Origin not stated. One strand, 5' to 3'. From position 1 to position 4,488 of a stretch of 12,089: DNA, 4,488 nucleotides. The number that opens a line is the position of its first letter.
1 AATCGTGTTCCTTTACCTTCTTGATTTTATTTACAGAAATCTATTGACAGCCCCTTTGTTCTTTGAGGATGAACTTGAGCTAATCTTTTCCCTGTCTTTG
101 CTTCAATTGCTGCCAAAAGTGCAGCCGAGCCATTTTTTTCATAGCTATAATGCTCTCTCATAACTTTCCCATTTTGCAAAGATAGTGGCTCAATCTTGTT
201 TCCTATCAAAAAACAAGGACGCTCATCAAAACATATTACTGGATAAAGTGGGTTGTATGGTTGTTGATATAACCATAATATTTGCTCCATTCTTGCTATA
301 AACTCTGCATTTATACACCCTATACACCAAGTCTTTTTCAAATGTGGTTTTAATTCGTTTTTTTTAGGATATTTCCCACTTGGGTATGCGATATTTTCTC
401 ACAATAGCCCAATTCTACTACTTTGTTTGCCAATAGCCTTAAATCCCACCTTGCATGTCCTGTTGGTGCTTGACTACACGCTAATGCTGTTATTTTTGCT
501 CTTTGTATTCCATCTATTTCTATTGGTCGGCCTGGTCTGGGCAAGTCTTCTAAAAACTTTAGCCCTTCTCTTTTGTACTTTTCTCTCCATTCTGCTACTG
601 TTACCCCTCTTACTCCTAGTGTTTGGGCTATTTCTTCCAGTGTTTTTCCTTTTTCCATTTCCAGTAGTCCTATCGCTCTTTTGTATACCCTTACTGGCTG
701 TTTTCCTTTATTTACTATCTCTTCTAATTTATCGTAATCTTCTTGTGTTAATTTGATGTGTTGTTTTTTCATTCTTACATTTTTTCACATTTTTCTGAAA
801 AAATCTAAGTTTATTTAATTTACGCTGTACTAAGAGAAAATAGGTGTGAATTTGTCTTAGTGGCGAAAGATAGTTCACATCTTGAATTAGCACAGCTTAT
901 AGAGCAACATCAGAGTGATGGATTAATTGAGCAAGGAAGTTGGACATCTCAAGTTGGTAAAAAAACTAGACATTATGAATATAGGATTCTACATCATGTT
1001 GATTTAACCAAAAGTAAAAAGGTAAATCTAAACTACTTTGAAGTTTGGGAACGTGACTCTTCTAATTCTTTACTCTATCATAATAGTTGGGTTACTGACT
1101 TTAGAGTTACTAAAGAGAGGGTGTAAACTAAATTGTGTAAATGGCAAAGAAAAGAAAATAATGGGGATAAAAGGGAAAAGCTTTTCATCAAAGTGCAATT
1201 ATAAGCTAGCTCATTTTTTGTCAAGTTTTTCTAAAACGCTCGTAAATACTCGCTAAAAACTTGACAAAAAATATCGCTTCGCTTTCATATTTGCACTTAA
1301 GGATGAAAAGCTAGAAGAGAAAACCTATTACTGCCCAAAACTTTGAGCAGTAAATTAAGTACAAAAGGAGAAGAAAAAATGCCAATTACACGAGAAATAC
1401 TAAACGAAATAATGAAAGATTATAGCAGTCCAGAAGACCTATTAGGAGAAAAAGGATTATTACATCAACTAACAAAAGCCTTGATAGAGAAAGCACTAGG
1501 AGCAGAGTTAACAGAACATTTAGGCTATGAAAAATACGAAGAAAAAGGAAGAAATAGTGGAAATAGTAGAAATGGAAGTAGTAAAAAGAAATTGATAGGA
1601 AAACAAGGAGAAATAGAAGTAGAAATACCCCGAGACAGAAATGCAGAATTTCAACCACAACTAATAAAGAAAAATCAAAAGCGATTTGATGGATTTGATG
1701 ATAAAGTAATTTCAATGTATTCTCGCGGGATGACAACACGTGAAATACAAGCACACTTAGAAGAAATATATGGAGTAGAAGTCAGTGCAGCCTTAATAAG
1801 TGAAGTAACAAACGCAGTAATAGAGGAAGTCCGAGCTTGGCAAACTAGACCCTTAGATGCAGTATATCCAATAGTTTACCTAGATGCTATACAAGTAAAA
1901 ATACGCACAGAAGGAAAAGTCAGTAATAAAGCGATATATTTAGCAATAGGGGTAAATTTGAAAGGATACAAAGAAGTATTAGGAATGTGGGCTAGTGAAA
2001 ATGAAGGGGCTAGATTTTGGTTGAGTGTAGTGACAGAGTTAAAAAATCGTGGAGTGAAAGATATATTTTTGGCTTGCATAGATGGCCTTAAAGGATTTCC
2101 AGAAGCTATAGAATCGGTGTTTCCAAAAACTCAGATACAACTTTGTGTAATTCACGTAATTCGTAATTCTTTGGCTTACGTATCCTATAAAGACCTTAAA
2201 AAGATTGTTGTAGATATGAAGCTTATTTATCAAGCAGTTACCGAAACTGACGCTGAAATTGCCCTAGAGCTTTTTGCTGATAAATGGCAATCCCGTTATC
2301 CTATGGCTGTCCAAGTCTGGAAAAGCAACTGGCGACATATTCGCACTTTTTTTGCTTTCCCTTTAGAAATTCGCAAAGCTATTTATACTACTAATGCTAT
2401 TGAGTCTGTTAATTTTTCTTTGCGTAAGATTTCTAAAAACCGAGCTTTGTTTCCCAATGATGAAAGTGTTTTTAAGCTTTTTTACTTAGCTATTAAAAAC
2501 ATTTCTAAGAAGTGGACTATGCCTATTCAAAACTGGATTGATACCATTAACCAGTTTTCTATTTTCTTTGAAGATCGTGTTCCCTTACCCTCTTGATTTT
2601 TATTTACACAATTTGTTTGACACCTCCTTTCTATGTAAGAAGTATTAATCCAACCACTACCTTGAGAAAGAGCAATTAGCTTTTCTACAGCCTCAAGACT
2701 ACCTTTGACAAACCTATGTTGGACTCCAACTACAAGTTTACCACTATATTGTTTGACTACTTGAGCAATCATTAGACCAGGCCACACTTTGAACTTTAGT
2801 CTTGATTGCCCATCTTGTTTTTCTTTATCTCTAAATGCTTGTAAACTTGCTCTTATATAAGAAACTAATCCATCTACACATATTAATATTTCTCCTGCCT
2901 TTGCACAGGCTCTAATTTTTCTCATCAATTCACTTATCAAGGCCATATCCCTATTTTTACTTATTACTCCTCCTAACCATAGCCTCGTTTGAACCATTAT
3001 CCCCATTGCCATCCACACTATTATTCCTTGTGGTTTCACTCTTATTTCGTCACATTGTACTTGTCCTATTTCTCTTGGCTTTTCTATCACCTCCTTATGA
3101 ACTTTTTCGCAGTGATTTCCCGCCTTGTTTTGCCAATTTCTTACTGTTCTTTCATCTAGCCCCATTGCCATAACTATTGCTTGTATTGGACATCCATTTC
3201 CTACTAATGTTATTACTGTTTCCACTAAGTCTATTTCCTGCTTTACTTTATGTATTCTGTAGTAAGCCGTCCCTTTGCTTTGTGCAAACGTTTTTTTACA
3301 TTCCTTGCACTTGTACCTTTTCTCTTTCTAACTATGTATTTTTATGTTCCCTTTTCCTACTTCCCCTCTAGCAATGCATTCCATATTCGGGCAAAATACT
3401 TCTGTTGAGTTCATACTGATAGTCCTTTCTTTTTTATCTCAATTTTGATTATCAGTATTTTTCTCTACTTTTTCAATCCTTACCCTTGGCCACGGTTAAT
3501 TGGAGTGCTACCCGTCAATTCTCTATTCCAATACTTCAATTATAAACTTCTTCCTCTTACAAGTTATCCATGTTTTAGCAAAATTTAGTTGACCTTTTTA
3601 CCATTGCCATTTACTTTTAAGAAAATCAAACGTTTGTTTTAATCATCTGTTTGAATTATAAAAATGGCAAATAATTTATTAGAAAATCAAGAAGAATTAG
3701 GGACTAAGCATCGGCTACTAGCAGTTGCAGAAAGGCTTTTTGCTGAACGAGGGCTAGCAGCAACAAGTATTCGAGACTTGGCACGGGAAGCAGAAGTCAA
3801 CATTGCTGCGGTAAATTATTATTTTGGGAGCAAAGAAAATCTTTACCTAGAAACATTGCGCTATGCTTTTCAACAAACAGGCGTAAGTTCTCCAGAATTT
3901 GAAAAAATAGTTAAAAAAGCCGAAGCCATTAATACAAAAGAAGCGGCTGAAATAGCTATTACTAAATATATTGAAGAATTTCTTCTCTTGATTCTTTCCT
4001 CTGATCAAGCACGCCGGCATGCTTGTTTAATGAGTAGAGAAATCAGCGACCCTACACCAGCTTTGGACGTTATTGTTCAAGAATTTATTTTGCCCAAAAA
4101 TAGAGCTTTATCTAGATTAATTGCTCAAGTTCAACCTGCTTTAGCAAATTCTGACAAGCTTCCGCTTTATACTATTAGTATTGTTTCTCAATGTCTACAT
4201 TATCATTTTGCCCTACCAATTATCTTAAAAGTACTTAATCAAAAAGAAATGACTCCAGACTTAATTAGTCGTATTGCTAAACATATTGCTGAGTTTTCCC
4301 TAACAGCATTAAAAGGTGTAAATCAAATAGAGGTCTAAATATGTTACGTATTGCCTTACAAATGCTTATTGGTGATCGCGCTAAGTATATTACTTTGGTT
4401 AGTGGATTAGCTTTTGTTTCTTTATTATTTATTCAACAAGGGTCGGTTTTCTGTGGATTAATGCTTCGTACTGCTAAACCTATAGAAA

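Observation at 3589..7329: TetR-regulated DevCAB/MacAB-like tripartite exporter in permease-ATPase-adaptor order, with a candidate palindromic operator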

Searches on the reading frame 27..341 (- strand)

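Call 71: search_protein_families(library=pfam, proteins=[window:27-341:-], max_evalue=1)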
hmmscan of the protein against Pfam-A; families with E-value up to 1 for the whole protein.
window:27-341:- (104 aa): 4 families
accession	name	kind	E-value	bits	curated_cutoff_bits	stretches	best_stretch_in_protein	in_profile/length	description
PF13358.12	DDE_3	-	0.024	15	28.6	1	35-102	2-67/146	DDE superfamily endonuclease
PF22023.1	Pus10_THUMP_arc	-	0.082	13.5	28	0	44-89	17-60/78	Pus10 THUMP domain, archaeal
PF09083.16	DUF1923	-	0.18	11.9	25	1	65-86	14-35/64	Domain of unknown function (DUF1923)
PF14117.11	DUF4287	-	0.2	12.1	27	1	73-89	3-19/60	Domain of unknown function (DUF4287)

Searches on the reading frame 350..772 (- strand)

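Call 3: search_protein_families(library=pfam, proteins=[window:350-772:-])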
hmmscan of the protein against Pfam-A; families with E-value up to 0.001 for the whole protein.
window:350-772:- (140 aa): 4 families
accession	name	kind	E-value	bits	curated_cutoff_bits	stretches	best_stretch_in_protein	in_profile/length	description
PF13565.12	HTH_32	-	2e-16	60.7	33.7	1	58-136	1-73/73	Homeodomain-like domain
PF13551.12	HTH_29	-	9.3e-07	29.3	28.1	1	34-91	3-63/64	Winged helix-turn helix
PF13384.12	HTH_23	-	2.9e-05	24.2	24.6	1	27-73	2-48/50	Homeodomain-like domain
PF13518.12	HTH_28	-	0.00032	21.2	25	1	36-81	6-51/52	Helix-turn-helix domain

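Call 4: search_protein_families(library=ncbifam, proteins=[window:350-772:-])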
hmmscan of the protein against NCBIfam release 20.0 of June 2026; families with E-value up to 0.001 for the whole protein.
window:350-772:- (140 aa): 2 families
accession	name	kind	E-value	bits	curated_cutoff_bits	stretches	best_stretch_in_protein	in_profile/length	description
NF033545.0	transpos_IS630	equivalog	4.9e-19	68.9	100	1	36-138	6-107/299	IS630 family transposase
NF033577.2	transpos_IS481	equivalog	3.2e-05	23.6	224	1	37-138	8-104/284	IS481 family transposase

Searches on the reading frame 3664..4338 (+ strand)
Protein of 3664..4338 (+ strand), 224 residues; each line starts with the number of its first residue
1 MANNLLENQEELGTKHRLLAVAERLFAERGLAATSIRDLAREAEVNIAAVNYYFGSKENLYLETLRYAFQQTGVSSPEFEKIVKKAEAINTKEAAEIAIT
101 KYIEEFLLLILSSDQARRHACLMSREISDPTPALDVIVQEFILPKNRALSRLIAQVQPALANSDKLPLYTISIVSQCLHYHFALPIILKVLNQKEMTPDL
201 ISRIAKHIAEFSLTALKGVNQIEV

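Call 3: search_protein_families(library=pfam, proteins=[window:3664-4338:+])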
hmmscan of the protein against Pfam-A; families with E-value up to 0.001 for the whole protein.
window:3664-4338:+ (224 aa): 2 families
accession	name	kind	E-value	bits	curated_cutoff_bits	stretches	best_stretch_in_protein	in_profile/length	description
PF09209.16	CecR_C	-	1.3e-25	90.3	24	1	98-216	4-125/125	HTH-type transcriptional dual regulator CecR, C-terminal domain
PF00440.29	TetR_N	-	4.3e-16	58.9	24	1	18-63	1-46/47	Bacterial regulatory proteins, tetR family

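Call 4: search_protein_families(library=ncbifam, proteins=[window:3664-4338:+])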
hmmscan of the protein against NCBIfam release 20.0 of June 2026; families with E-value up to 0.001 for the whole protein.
window:3664-4338:+ (224 aa): 16 families
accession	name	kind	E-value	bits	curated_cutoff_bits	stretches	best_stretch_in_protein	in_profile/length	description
NF008587.1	PRK11552.1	equivalog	1.5e-22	80.4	365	1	14-208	8-202/213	transcriptional regulator CecR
NF053516.1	TranRepPrsAVib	equivalog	1.6e-15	57.5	300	1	12-82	5-76/208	TetR family transcriptional repressor PsrA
NF037937.1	septum_RefZ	equivalog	3.5e-15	56.4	180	1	15-185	1-162/195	forespore capture DNA-binding protein RefZ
TIGR03384.1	betaine_BetI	equivalog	6.5e-09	35.7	201.3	1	18-71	13-66/189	choline-binding transcriptional repressor BetI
NF007949.0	PRK10668.1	equivalog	7.8e-08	32.1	271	1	9-67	7-65/216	multidrug efflux transporter transcriptional repressor AcrR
NF001978.0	PRK00767.1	equivalog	1.7e-07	31.2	118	1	19-73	15-69/197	transcriptional regulator BetI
TIGR03613.1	RutR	equivalog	3.9e-07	30.1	368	1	14-98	9-93/202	pyrimidine utilization regulatory protein R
NF007430.0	PRK09975.1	equivalog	1.7e-06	27.3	274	1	9-66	7-64/220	acrEF/envCD operon transcriptional regulator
NF051852.1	efflux_TF_MtrR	exception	3.1e-06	27.1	280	1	9-72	6-69/205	multidrug efflux system transcriptional repressor MtrR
NF041196.1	ScbR_bind_reg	equivalog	4.3e-06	27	150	1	14-75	7-68/191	ScbR family autoregulator-binding transcription factor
NF040929.1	quorum_TF_HapR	equivalog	2.6e-05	24.1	350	1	15-72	17-74/200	LuxR/HapR/OpaR family quorum-sensing transcriptional regulator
NF011584.0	PRK15008.1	equivalog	4.7e-05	23.3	230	1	15-69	20-74/212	HTH-type transcriptional regulator RutR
NF050111.1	TransRegSACE7040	equivalog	0.00017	21.5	250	1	16-65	4-53/186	SACE_7040 family transcriptional regulator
NF047866.1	TF_DicD_YjdC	equivalog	0.00024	21.3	240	1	18-72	6-60/191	division control transcriptional repressor DicD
TIGR03968.1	mycofact_TetR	equivalog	0.00059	19.5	224.9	1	13-99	9-102/190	mycofactocin system transcriptional regulator MftR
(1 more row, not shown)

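Call 50: search_solved_structures(query=window:3664-4335:+, max_evalue=0.001, show_alignments=3)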
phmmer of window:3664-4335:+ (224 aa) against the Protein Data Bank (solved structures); distinct sequences matched with E-value up to 0.001: 62 (the best 60 are shown).
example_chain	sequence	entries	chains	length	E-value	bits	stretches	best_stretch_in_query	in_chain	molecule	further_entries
1t33_A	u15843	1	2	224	4.8e-16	62.5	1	14-188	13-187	putative transcriptional repressor (TetR/AcrR family)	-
9i1x_A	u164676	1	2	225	8.8e-16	61.6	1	14-188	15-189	HTH-type transcriptional dual regulator CecR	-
7e1l_A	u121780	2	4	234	3.7e-12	49.7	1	13-212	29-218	DUF1956 domain-containing protein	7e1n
2jj7_A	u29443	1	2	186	7.1e-11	45.6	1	14-66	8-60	HEMOLYSIN II REGULATORY PROTEIN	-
2fx0_A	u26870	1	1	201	1.2e-10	44.8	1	14-66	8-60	hemolysin II regulatory protein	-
2jk3_A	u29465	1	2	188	1.3e-10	44.7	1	14-66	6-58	HEMOLYSIN II REGULATORY PROTEIN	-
2wv1_A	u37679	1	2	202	1.4e-10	44.6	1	14-66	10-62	HEMOLYSIN II REGULATORY PROTEIN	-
2fbq_A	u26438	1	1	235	1.2e-09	41.6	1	14-62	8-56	probable transcriptional regulator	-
3dew_A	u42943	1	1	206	3.5e-09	40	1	15-70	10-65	Transcriptional regulator, TetR family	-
2np3_A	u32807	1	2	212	2.1e-07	34.2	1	11-66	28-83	Putative TetR-family regulator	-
6mj1_A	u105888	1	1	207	4.6e-07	33.1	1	12-70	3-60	Probable HTH-type transcriptional regulator YttP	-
3vpr_A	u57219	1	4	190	1.2e-06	31.8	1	14-77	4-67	Transcriptional regulator, TetR family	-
3lhq_A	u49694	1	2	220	1.8e-06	31.2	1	8-75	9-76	AcrAB operon repressor (TetR/AcrR family)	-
2ibd_A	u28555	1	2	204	2.3e-06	30.9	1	12-68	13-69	Possible transcriptional regulator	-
5fgl_A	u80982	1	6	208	4.6e-06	29.9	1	18-96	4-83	NicR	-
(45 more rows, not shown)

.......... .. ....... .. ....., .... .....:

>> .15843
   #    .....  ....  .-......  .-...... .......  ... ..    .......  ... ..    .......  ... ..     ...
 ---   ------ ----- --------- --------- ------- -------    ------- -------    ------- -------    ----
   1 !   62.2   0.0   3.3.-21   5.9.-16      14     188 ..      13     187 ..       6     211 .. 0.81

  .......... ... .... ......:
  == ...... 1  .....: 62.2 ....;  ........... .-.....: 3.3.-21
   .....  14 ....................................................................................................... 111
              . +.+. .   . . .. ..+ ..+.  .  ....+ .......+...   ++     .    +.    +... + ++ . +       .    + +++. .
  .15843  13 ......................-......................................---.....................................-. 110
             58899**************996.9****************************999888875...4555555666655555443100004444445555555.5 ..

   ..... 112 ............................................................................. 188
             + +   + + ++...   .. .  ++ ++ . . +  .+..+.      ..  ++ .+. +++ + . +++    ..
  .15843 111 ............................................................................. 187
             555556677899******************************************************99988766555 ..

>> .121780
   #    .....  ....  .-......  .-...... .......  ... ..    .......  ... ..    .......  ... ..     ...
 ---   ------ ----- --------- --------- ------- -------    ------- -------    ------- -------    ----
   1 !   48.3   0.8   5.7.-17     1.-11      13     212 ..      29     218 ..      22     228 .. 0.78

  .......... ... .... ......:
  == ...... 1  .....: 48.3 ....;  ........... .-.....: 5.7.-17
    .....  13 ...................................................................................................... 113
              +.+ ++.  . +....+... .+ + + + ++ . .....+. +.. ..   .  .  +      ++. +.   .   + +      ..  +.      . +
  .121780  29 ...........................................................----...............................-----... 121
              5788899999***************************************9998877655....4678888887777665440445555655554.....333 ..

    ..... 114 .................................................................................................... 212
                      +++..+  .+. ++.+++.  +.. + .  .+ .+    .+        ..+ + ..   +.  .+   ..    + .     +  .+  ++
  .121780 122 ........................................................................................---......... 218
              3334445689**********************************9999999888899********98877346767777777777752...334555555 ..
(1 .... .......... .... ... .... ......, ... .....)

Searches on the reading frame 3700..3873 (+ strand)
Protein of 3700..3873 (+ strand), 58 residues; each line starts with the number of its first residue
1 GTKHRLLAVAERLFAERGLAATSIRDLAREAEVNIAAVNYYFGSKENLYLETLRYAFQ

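Call 74: search_solved_structures(query=window:3700-3873:+, max_evalue=0.00001, show_alignments=5)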
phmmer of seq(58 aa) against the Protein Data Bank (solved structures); distinct sequences matched with E-value up to 0.00001: 24.
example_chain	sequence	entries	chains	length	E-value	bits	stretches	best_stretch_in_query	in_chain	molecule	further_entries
2jj7_A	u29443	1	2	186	8.5e-12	47.9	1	3-54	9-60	HEMOLYSIN II REGULATORY PROTEIN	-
2jk3_A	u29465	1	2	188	8.8e-12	47.9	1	3-54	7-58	HEMOLYSIN II REGULATORY PROTEIN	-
2fx0_A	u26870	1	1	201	1e-11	47.6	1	3-54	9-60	hemolysin II regulatory protein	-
2wv1_A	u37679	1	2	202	1.1e-11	47.6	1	3-54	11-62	HEMOLYSIN II REGULATORY PROTEIN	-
2fbq_A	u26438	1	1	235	1.5e-10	44.1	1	2-48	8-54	probable transcriptional regulator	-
3dew_A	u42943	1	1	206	1.2e-09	41.2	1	3-57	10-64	Transcriptional regulator, TetR family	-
9i1x_A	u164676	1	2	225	1.3e-09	41.1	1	3-53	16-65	HTH-type transcriptional dual regulator CecR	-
1t33_A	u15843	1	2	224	1.9e-09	40.6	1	3-53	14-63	putative transcriptional repressor (TetR/AcrR family)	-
2np3_A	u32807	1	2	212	3.1e-08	36.8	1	2-54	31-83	Putative TetR-family regulator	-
6mj1_A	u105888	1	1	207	1.8e-07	34.5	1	2-48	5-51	Probable HTH-type transcriptional regulator YttP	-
3vpr_A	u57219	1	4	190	2e-07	34.3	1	2-52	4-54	Transcriptional regulator, TetR family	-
7e1l_A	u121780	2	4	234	2.2e-07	34.2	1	2-53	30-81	DUF1956 domain-containing protein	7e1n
2ibd_A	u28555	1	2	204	4.8e-07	33.2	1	2-54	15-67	Possible transcriptional regulator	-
6yl2_B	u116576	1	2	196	1.3e-06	31.9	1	3-53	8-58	Probable transcriptional regulatory protein (Probably TetR-family)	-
4g12_A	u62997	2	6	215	1.6e-06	31.6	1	3-53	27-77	Probable transcriptional regulatory protein (Probably TETR-FAMILY)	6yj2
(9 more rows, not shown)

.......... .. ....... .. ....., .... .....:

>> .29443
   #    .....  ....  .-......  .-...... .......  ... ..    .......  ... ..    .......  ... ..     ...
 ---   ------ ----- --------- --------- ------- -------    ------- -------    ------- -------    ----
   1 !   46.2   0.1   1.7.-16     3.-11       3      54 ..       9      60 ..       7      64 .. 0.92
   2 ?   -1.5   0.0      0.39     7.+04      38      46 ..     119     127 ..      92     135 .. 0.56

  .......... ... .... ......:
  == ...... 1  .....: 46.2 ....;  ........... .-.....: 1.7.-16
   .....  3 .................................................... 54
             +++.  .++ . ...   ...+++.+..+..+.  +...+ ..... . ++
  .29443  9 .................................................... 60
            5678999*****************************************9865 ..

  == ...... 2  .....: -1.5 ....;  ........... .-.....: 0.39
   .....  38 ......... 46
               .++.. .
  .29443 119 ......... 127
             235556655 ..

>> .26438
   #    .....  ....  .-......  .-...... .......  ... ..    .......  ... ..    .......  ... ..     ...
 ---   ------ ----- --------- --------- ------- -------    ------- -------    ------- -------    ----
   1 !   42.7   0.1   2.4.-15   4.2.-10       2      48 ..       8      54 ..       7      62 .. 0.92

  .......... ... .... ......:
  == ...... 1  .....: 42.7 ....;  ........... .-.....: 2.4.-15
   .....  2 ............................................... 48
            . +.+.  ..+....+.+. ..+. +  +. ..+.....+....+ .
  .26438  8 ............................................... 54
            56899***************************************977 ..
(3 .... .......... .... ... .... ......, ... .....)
